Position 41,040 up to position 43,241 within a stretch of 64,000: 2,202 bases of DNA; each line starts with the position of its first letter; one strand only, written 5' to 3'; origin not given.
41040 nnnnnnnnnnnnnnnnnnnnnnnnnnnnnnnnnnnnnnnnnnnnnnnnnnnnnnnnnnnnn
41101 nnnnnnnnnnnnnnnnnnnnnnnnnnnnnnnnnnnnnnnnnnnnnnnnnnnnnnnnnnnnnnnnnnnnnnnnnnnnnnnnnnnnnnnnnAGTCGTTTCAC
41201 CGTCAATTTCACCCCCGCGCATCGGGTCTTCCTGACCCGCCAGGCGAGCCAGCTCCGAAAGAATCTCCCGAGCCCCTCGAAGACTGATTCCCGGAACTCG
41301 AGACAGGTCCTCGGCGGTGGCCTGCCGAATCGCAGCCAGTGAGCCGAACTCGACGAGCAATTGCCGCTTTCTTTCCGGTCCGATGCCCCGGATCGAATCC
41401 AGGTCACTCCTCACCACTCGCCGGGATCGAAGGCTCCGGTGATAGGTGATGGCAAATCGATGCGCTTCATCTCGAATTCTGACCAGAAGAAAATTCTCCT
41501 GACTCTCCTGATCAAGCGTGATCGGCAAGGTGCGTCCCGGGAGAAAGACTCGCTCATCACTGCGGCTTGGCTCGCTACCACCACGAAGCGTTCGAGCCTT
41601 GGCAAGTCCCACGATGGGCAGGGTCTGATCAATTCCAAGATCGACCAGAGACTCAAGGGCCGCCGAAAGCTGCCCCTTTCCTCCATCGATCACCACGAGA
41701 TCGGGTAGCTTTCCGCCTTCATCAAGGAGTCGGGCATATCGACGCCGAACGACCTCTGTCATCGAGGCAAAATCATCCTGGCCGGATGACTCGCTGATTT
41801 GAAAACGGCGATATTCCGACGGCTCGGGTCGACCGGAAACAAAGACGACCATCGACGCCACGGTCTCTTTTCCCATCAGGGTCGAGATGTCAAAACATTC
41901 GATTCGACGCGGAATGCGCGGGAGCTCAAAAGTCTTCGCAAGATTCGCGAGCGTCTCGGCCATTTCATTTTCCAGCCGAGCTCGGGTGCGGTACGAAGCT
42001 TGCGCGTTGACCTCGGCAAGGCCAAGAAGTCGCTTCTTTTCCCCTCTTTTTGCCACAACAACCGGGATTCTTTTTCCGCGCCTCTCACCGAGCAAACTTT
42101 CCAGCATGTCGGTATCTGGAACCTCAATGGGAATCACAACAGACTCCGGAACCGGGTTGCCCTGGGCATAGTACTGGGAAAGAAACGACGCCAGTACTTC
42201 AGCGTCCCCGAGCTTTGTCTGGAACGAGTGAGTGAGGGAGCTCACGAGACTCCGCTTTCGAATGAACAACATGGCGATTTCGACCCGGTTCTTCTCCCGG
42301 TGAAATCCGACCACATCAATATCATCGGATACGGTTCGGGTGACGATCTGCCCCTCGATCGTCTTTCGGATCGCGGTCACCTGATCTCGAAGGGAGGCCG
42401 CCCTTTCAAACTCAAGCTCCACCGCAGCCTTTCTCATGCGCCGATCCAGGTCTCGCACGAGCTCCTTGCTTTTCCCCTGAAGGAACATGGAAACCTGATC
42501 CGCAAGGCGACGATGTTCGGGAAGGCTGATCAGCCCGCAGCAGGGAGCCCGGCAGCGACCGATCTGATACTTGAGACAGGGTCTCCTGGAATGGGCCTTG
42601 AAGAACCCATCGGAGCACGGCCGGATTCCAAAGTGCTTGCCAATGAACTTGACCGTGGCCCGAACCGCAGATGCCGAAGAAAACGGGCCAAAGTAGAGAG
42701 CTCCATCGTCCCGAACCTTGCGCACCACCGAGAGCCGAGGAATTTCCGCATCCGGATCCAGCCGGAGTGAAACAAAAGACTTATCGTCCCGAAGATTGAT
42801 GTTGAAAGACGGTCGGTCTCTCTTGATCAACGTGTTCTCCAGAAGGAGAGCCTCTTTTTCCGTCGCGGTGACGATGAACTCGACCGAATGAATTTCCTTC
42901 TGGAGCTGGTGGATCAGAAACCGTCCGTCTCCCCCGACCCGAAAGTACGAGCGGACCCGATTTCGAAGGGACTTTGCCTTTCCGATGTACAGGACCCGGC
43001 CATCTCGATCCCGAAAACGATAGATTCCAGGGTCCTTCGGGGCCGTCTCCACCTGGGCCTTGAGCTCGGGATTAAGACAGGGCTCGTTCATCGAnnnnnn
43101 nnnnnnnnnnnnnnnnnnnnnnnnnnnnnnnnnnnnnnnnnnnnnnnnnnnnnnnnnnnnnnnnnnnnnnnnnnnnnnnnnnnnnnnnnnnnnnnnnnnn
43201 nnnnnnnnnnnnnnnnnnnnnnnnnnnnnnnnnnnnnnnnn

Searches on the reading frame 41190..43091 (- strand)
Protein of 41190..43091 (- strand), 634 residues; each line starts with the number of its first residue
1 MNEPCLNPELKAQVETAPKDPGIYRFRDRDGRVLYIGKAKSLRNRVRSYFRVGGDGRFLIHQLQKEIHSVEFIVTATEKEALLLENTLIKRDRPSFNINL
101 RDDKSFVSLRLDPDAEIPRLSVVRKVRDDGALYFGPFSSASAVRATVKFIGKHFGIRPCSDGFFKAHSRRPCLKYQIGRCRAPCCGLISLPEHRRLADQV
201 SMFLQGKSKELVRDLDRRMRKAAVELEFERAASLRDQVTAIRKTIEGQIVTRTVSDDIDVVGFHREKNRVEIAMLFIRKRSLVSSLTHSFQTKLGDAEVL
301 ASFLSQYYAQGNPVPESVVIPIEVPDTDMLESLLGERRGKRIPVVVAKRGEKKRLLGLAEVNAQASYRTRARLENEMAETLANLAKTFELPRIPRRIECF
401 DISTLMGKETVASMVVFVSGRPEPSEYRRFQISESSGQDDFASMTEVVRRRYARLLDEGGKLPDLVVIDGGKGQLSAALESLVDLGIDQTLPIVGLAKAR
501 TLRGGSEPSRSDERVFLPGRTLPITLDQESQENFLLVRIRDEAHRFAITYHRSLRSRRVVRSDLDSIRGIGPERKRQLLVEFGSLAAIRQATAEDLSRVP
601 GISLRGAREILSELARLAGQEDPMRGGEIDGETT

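Call 13: search_protein_families(library=pfam, proteins=[window:41190-43091:-])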
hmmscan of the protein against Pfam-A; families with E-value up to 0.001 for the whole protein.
window:41190-43091:- (634 aa): 7 families
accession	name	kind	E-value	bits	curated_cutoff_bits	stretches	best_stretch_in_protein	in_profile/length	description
PF08459.17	UvrC_RNaseH_dom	-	5e-56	189.4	22.3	1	386-548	2-159/159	UvrC RNAse H endonuclease domain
PF22920.2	UvrC_RNaseH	-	5.6e-27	94.4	24.3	1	257-368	1-114/116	UvrC Ribonuclease H-like domain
PF14520.12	HHH_5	-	1.7e-11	44.8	27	1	563-615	3-56/57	Helix-hairpin-helix domain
PF01541.30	GIY-YIG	-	5.8e-08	33.4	22.6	1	22-96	3-75/78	GIY-YIG catalytic domain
PF02151.25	UVR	-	1.6e-07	31.3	21.5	1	209-243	1-35/36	UvrB/uvrC motif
PF12826.13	HHH_2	-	8.9e-06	26.2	27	1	566-611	7-52/64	Helix-hairpin-helix motif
PF24348.1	DUF7508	-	0.00068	20.2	26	0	12-57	13-57/79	Domain of unknown function (DUF7508)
